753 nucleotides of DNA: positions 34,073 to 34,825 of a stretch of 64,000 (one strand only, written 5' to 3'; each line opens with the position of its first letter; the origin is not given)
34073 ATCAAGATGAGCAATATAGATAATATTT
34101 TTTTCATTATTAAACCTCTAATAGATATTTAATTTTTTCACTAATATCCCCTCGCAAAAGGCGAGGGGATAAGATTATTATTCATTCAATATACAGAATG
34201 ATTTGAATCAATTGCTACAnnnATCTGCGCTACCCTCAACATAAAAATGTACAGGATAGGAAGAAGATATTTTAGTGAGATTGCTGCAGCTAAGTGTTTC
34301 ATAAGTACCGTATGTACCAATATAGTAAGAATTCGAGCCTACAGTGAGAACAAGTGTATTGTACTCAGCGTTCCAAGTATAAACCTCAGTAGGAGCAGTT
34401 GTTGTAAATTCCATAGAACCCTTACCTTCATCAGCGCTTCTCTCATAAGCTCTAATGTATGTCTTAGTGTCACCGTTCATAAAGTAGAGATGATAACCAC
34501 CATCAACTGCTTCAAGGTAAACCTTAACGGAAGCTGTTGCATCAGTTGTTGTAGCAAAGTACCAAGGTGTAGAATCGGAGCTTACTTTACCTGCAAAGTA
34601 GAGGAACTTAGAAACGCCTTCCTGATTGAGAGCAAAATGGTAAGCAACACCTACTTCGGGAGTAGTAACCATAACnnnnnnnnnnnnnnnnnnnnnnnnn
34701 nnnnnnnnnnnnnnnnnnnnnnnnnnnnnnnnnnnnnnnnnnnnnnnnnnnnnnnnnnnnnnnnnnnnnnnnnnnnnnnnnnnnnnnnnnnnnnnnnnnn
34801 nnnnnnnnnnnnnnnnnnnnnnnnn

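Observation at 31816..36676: Two paralogous giant lipoproteins share uncharacterised modules, including a conserved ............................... domain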

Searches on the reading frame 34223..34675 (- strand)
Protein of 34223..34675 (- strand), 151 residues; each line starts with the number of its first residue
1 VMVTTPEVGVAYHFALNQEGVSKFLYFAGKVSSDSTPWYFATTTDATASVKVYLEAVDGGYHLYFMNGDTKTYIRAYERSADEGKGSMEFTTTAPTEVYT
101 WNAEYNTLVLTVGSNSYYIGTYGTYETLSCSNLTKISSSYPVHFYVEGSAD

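Call 12: find_homologous_proteins(query=window:34223-34675:-, max_evalue=0.001)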
Query seq(151 aa): 17 candidates shared short words with the query, none scored E <= 0.001.

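Call 17: search_protein_representatives(alignment_id=A1)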
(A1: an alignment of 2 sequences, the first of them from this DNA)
Query: 2 sequences, 161 profile positions. Proteins with E-value up to 0.001 (for the whole library): 1337; up to 1e-10: 861; up to 1e-30: 212. The best 150 are listed.
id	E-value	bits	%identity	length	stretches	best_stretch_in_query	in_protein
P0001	2.8e-169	573.7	-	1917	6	2-156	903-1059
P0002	1.7e-159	541.8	-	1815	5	3-158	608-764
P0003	2.6e-144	492.5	-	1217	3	2-158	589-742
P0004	1.2e-134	461.1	-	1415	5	2-155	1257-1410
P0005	4.0e-129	443.1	-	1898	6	2-156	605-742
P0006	5.0e-129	442.8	-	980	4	3-157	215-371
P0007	3.1e-119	410.9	-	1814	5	2-156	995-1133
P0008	9.0e-108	373.7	-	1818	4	3-156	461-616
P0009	1.6e-105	366.4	-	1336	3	4-157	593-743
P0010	8.0e-101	351.1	-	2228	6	3-138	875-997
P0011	2.1e-94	330.3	-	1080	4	4-159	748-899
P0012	3.2e-92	323.2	-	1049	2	1-158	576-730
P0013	6.0e-88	309.3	-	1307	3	3-158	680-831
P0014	9.4e-88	308.6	-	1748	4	3-143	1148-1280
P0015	1.1e-86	305.2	-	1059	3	2-159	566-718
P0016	5.0e-86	303.0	-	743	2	3-156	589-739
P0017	2.5e-84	297.5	-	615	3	2-155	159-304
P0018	3.1e-83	293.9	-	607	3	3-157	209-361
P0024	1.9e-77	275.1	-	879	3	3-154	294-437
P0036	7.9e-72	256.8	-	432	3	2-142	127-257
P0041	6.6e-68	244.1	-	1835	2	2-159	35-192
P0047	4.3e-64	231.7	-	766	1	3-159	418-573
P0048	4.4e-64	231.7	-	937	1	3-158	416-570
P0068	2.6e-51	190.1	-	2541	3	4-142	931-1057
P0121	2.5e-41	157.7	-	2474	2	3-158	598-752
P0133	9.6e-40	152.5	-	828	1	3-156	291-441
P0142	2.3e-38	148.0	-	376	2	2-156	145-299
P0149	1.7e-37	145.2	-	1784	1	2-156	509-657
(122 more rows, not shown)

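Call 20: search_protein_families(library=pfam, proteins=[P0003, P0006, P0012, P0016, P0017, P0018, P0036, P0047, P0048, P0133], max_evalue=0.01)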
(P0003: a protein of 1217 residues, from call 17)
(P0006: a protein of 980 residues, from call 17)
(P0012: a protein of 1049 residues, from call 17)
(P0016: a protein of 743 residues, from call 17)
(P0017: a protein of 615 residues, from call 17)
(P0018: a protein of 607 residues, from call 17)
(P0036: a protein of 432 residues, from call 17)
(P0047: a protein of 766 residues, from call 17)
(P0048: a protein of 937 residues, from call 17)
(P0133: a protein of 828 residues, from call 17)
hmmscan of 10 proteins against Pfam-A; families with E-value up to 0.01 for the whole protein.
P0003 (1217 aa): 0 families

P0006 (980 aa): 3 families
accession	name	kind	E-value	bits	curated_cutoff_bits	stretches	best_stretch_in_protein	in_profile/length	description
PF25417.1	DUF7889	-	5.4e-07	29.2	27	0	93-111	2-20/50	Family of unknown function (DUF7889)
PF14348.11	DUF4400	-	0.00019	21.5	27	0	81-116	39-74/196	Domain of unknown function (DUF4400)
PF00404.24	Dockerin_1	-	0.0028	18.2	22.9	0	914-962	1-51/57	Dockerin type I domain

P0012 (1049 aa): 0 families

P0016 (743 aa): 2 families
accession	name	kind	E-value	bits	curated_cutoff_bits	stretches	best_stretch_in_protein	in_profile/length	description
PF20578.4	aBig_2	-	2.8e-05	24.3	27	1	70-122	36-83/89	Atrophied bacterial Ig domain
PF16127.10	DUF4839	-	0.0043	17.6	25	0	218-270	30-84/123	Domain of unknown function (DUF4839)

P0017 (615 aa): 8 families
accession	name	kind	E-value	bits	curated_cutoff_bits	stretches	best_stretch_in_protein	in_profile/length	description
PF20098.4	DUF6488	-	0.00056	20.3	27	0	293-350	51-107/110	Family of unknown function (DUF6488)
PF08924.17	Rv2525c_GlyHyd-like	-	0.0011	19.6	27.2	0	259-309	111-148/198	Rv2525c-like, glycoside hydrolase-like domain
PF08846.15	DUF1816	-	0.0029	18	27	0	573-600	18-45/65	Domain of unknown function (DUF1816)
PF22321.2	Zona_CL2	-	0.0032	17.9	26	0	258-351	5-83/154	Zonadhesin, second cohesin-like domain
PF14135.11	DUF4302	-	0.0085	16.4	27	0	315-349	108-142/241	Domain of unknown function (DUF4302)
PF06184.17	Potex_coat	-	0.009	16.1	25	0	411-435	96-120/153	Potexvirus coat protein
PF02366.24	PMT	-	0.0093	16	22.7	0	570-614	52-96/245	Dolichyl-phosphate-mannose-protein mannosyltransferase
PF20578.4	aBig_2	-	0.0097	16.1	27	0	65-146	15-85/89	Atrophied bacterial Ig domain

P0018 (607 aa): 0 families

P0036 (432 aa): 2 families
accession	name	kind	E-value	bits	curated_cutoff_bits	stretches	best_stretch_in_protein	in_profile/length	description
PF08993.15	T4_Gp59_N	-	0.0017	19.2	25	0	371-391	50-70/93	T4 gene Gp59 loader of gp41 DNA helicase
PF24170.1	Fn3-II_PB4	-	0.0096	16.6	27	0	98-160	11-73/95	Straight fiber protein PB4 second Fn3-like domain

P0047 (766 aa): 0 families

P0048 (937 aa): 0 families

P0133 (828 aa): 0 families

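Call 24: find_homologous_proteins(query=A2, max_evalue=0.00001)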
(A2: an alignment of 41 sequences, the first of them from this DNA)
Query A2 (41 sequences) (151 aa, profile of the alignment): 1 proteins with E <= 0.00001 among 1023 candidates.
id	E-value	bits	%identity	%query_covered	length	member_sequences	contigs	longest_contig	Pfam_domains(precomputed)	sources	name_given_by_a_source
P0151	6.9e-53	196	40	92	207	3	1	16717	-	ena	-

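Call 26: predict_structure(alignment_id=A2)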
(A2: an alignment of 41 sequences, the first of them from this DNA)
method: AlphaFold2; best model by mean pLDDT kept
length: 151 residues; sequences in the alignment: 41
mean_pLDDT: 96.0   pTM: 0.89
mean pLDDT of the five models: 96.0, 95.7, 95.7, 95.5, 95.5
residues with pLDDT >= 90: 141; 70-90: 7; 50-70: 2; < 50: 1
segments of 3 or more residues with pLDDT < 50: none
pLDDT, mean of each block of 10 residues (from residue 1): 97 97 98 97 98 98 98 96 91 98 98 97 98 97 87 40
secondary structure, 60 per line:
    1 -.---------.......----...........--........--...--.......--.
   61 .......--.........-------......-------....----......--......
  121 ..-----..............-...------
elements in order: E12-18 E23-33 E36-43 E51-57 E60-67 E70-78 E86-91 E99-102 E107-112 E115-122 E128-132 H133-138 E139-141 E143-145

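Call 52: find_related_loci(query=A5, collection=metagenome_contigs, flank=10000)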
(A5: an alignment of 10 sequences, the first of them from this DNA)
Query A5 (151 aa) in metagenome_contigs; peptide patterns used: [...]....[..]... (x = any residue, [..] = any of these).
28 stretches matched a pattern; 5 encode a relative of the query (tblastn E <= 1e-3); 5 distinct loci.
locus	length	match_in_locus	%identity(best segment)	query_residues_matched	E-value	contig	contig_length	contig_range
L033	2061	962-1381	40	2-149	5e-29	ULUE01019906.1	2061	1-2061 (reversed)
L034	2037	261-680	39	2-149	5e-28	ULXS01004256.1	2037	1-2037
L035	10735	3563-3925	43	11-131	1e-25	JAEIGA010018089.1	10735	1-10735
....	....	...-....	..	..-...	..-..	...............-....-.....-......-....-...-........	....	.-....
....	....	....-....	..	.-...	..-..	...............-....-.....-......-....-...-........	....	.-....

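Call 53: find_encoding_contigs(protein=P0016, flank=10000, max_places=3)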
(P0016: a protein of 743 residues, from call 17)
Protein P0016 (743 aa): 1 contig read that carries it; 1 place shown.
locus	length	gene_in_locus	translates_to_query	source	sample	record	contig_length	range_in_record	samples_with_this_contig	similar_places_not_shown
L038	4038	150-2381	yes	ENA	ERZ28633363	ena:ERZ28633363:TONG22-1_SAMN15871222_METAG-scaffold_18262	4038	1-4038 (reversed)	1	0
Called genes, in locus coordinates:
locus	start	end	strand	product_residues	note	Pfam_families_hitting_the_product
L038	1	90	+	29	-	?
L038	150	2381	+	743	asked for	-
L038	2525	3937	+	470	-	-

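Call 54: find_encoding_contigs(protein=P0017, flank=10000, max_places=3)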
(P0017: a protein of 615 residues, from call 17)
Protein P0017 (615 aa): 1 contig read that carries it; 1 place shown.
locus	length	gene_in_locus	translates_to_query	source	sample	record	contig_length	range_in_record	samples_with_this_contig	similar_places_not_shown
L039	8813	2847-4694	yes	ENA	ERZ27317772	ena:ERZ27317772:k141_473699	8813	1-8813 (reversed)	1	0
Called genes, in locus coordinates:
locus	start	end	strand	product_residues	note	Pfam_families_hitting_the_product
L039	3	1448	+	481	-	?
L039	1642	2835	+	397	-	PF00565:SNase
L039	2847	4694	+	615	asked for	-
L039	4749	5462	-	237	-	PF01975:SurE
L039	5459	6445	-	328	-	PF01368:DHH, PF02272:DHHA1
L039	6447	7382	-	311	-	PF01368:DHH, PF02272:DHHA1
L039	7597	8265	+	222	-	PF01791:DeoC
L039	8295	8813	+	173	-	?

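Call 55: find_encoding_contigs(protein=P0001, flank=10000, max_places=2)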
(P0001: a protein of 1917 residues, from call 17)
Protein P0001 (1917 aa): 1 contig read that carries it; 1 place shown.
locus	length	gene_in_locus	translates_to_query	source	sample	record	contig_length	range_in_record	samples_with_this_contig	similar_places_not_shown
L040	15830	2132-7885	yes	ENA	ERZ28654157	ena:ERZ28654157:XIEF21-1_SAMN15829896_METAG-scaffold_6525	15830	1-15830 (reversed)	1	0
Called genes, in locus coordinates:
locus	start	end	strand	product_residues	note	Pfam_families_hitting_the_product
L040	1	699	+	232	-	?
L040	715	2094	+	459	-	PF00565:SNase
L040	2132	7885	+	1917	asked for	-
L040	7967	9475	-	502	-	PF00149:Metallophos, PF02872:5_nucleotid_C (faint)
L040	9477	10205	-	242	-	PF01975:SurE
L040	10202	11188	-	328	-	PF01368:DHH, PF02272:DHHA1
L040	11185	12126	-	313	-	PF01368:DHH, PF02272:DHHA1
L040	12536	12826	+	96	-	-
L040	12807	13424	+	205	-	PF02163:Peptidase_M50 (weak)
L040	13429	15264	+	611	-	PF19864:Radical_SAM_N2, PF04055:Radical_SAM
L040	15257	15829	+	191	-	?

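Call 56: find_encoding_contigs(protein=P0006, flank=10000, max_places=2)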
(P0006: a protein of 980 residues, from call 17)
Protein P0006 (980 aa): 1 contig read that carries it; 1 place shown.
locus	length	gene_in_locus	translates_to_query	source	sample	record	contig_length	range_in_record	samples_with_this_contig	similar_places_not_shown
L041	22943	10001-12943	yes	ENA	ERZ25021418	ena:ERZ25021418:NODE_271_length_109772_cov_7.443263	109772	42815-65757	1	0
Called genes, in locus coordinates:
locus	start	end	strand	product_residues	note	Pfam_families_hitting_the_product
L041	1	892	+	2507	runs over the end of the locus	-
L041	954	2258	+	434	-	-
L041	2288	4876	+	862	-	PF00496:SBP_bac_5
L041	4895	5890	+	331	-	PF00528:BPD_transp_1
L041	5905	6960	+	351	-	PF12911:OppC_N, PF00528:BPD_transp_1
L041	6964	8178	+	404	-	PF00005:ABC_tran, PF08352:oligo_HPY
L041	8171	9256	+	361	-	PF00005:ABC_tran, PF13304:AAA_21 (faint), PF08352:oligo_HPY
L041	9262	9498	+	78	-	-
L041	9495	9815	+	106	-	-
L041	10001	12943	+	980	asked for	PF25417:DUF7889 (faint)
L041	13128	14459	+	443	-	PF01554:MatE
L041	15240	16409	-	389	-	PF01098:FTSW_RODA_SPOVE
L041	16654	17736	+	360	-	PF05257:CHAP (weak)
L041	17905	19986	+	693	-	-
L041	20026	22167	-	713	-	-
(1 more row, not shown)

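Call 57: find_encoding_contigs(protein=P0024, flank=10000, max_places=2)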
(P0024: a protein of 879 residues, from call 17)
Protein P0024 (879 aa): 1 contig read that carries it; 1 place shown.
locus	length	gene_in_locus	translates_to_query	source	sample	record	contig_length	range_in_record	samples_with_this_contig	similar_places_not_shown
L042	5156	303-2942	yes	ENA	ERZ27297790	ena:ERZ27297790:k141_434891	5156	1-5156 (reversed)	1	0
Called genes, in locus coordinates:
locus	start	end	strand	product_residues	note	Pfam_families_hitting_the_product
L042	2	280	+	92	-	?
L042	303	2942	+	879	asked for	-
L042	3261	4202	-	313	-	PF02779:Transket_pyr, PF02780:Transketolase_C, PF22613:Transketolase_C_1 (weak)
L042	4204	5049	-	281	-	PF00456:Transketolase_N, PF13292:DXP_synthase_N, PF02775:TPP_enzyme_C, PF00676:E1_dh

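Call 58: find_encoding_contigs(protein=P0142, flank=10000, max_places=2)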
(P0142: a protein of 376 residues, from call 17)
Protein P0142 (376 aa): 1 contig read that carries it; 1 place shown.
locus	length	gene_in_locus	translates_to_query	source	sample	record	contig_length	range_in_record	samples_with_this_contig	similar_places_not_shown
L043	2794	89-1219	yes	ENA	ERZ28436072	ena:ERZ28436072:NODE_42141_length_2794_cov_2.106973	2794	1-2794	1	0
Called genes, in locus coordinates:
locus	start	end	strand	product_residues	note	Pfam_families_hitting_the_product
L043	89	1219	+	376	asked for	PF04231:Endonuclease_1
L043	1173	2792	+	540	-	?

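Call 59: find_encoding_contigs(protein=P0121, flank=10000, max_places=2)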
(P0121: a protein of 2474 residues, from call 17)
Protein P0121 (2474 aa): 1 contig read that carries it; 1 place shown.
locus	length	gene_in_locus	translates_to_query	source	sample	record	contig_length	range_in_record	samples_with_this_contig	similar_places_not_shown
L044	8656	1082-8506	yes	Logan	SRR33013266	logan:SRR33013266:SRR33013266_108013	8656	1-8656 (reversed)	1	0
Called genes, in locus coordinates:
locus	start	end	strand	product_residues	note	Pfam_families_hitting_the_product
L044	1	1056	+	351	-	?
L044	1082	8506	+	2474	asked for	-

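Call 60: find_encoding_contigs(protein=P0149, flank=10000, max_places=2)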
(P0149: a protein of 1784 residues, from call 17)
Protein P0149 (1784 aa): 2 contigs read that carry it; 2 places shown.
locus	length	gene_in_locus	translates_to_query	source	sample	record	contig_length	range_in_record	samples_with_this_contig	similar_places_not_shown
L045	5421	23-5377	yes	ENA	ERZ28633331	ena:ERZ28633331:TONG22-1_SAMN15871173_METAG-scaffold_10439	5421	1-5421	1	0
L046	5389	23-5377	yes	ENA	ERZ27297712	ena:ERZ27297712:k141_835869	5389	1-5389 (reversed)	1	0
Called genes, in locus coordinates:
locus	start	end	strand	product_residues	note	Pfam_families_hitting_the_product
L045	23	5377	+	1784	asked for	-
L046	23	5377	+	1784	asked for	-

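Call 63: search_protein_families(library=pfam, alignment_id=A6, max_evalue=0.0001)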
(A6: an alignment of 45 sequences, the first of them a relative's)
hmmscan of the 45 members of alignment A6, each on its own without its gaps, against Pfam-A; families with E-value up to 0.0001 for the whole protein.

A. member 1, P0142 (376 aa): 1 family
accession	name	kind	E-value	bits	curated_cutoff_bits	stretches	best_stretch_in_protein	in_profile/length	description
PF04231.19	Endonuclease_1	-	4.7e-14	53.1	25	1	9-107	126-235/235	Endonuclease I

B. families by the number of members that match (of 45 scanned): 12 families
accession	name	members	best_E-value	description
PF20578.4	aBig_2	5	1.1e-15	Atrophied bacterial Ig domain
PF13927.12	Ig_3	2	1.1e-16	Immunoglobulin domain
PF07679.22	I-set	2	1.8e-16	Immunoglobulin I-set domain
PF04231.19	Endonuclease_1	2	4.7e-14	Endonuclease I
PF13306.12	LRR_5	1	4e-58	BspA type Leucine rich repeat region (6 copies)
PF00932.25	LTD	1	4.7e-16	Lamin Tail Domain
PF21605.3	CRLF2-like_D2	1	4.1e-08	Cytokine receptor-like factor 2-like, D2 domain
PF22708.2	S1CSD-TOTE-1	1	2.3e-06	S1/CSD-like domain 1 of the TOTE conflict systems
PF04798.17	Baculo_19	1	5.7e-06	Baculovirus 19 kDa protein conserved region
PF16850.11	Inhibitor_I66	1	1.8e-05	Peptidase inhibitor I66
PF21827.1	New_glue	1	2.7e-05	New glue protein family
PF18873.5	Sgo0707_N1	1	7.5e-05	Sgo0707 N-terminal domain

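Call 91: search_protein_families(library=pfam, proteins=[P0008, P0041, P0068, P0121], max_evalue=0.0001)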
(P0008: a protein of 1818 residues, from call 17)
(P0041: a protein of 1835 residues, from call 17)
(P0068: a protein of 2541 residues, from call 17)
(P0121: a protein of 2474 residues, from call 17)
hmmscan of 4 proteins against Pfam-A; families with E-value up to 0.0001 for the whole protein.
P0008 (1818 aa): 4 families
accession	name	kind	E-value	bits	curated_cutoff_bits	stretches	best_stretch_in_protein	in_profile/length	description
PF13306.12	LRR_5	-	4e-58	195.3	27.7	2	955-1080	3-125/127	BspA type Leucine rich repeat region (6 copies)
PF13927.12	Ig_3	-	1.1e-16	61.5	30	0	822-895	2-77/78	Immunoglobulin domain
PF07679.22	I-set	-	1.8e-14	54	23.7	0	822-908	1-89/90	Immunoglobulin I-set domain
PF04231.19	Endonuclease_1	-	5.4e-06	26.7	25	1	5-42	198-235/235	Endonuclease I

P0041 (1835 aa): 3 families
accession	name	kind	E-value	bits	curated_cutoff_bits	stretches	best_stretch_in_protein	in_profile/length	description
PF13306.12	LRR_5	-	4.4e-149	489.3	27.7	7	635-764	1-127/127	BspA type Leucine rich repeat region (6 copies)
PF13855.12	LRR_8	-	5.6e-13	48.9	27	0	656-695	12-52/61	Leucine rich repeat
PF07523.18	Big_3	-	4e-12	46.7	21.2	0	1364-1424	7-68/68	Bacterial Ig-like domain (group 3)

P0068 (2541 aa): 1 family
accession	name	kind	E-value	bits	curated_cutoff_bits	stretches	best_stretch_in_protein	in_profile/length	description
PF04231.19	Endonuclease_1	-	6.6e-18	65.7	25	1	2363-2519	56-235/235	Endonuclease I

P0121 (2474 aa): 0 families

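Call 109: search_solved_structures(query=A2, max_evalue=1)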
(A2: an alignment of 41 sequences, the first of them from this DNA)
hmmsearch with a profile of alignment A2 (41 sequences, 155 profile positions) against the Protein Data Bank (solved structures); distinct sequences matched with E-value up to 1: 6.
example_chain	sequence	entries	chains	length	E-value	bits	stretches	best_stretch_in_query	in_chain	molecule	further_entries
1vzg_A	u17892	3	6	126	0.083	15.9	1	38-98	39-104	DESULFOFERRODOXIN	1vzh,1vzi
2ji2_A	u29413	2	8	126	0.47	13.4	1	39-99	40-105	Desulfoferrodoxin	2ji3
2ji1_A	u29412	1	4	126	0.5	13.3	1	39-98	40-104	Desulfoferrodoxin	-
5yl1_A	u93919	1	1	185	0.66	13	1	80-151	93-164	Capsid protein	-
4gn7_A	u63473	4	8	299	0.82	12.6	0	9-77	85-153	Regucalcin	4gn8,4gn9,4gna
8uzt_B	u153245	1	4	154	0.89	12.5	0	19-41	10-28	Single-stranded DNA-binding protein, mitochondrial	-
